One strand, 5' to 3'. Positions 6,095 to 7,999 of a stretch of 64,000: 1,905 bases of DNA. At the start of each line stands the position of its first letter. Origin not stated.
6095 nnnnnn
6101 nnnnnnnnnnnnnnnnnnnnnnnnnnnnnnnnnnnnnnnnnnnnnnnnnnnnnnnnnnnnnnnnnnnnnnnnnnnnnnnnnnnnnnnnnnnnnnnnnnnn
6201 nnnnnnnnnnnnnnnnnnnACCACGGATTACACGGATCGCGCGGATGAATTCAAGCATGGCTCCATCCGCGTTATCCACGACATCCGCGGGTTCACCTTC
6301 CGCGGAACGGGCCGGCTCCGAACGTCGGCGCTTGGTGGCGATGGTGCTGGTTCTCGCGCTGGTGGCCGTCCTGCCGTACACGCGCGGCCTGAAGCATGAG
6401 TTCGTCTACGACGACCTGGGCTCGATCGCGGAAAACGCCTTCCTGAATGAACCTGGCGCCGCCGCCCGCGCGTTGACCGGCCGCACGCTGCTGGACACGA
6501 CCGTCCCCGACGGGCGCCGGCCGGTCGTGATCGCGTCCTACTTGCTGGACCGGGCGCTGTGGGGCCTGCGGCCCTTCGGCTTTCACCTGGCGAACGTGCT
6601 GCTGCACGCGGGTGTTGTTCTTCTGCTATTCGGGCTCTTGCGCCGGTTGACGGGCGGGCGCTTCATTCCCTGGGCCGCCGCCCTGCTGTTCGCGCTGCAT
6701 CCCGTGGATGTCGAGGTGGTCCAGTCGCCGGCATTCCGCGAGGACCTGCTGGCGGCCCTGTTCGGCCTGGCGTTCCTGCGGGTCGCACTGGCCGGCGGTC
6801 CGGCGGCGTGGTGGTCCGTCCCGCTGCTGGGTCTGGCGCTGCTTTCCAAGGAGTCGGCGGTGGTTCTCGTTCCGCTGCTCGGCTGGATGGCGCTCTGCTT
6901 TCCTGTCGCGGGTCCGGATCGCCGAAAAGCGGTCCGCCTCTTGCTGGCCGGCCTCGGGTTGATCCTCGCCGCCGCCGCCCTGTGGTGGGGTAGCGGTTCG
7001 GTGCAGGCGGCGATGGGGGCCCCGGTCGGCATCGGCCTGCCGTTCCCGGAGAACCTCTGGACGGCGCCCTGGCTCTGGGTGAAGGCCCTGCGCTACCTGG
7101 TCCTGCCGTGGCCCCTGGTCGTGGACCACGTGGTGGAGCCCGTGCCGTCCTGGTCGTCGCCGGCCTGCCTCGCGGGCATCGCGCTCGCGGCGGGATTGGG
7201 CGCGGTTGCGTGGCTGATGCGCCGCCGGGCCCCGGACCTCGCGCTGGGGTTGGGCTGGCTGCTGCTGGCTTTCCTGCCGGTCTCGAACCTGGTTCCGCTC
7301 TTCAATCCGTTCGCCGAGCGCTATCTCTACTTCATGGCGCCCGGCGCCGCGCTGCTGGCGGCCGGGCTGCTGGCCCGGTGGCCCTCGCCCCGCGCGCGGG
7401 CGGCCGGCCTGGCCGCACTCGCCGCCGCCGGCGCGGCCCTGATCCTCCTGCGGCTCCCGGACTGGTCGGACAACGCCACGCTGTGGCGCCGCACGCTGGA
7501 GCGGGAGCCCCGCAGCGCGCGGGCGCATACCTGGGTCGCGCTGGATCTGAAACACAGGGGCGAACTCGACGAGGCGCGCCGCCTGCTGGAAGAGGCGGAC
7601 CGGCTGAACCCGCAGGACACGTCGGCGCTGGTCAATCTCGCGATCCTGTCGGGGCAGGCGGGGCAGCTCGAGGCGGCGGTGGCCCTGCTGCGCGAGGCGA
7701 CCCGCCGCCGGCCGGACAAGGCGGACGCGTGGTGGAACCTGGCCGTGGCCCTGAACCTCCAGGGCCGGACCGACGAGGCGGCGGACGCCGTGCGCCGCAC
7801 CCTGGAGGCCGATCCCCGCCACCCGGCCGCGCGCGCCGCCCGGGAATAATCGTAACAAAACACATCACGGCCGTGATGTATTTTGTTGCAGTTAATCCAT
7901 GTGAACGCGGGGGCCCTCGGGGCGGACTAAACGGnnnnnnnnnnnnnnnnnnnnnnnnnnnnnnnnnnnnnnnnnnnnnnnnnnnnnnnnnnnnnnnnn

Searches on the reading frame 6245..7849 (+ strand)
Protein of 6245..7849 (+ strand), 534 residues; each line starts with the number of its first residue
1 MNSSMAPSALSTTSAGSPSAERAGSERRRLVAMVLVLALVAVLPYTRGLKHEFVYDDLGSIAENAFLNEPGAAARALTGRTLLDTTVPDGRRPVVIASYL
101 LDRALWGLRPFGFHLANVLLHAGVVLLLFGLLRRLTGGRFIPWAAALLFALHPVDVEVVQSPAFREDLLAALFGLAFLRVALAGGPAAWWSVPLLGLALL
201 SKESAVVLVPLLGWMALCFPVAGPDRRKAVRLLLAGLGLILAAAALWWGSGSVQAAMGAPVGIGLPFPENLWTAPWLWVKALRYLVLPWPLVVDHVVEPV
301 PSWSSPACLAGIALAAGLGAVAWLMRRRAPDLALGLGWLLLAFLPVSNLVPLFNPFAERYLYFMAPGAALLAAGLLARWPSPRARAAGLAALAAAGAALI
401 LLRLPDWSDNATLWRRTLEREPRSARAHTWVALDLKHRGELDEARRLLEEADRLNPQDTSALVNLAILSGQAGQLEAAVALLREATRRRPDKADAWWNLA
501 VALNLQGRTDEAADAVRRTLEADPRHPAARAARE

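Call 16: search_protein_families(library=pfam, proteins=[window:6245-7849:+], max_evalue=0.001)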
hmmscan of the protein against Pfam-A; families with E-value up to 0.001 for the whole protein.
window:6245-7849:+ (534 aa): 13 families
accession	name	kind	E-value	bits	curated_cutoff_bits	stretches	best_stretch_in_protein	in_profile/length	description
PF13432.12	TPR_16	-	3e-14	53.6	32.7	2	466-527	4-65/65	Tetratricopeptide repeat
PF14559.12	TPR_19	-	2.6e-11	44.1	25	1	471-533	3-65/68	Tetratricopeptide repeat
PF07719.23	TPR_2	-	5.2e-11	42.2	27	0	493-526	1-34/34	Tetratricopeptide repeat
PF13414.12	TPR_11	-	2.1e-10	40.6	26.8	1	471-507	6-42/42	TPR repeat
PF13431.12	TPR_17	-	2.1e-10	40.4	24.4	0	481-512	1-32/34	Tetratricopeptide repeat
PF13428.12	TPR_14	-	4.7e-10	39.6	23.5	2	427-467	3-43/44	Tetratricopeptide repeat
PF13181.12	TPR_8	-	2.6e-08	33.8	25.7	0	493-526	1-34/34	Tetratricopeptide repeat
PF13424.12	TPR_12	-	6.2e-08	33.2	30.1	1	461-523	5-75/77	Tetratricopeptide repeat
PF00515.34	TPR_1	-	7e-08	32.4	27.8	0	493-526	1-34/34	Tetratricopeptide repeat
PF13374.12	TPR_10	-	1.3e-06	28.7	27.5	0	460-489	3-32/42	Tetratricopeptide repeat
PF13174.12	TPR_6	-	2.2e-05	25.3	26.3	0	494-524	1-31/33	Tetratricopeptide repeat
PF12895.13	ANAPC3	-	0.00022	21.9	27.2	0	413-484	11-81/82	Anaphase-promoting complex, cyclosome, subunit 3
PF23914.1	TPR_CcmH_CycH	-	0.00055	20.2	42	0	482-530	39-87/158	Cytochrome c-type biogenesis protein H TPR domain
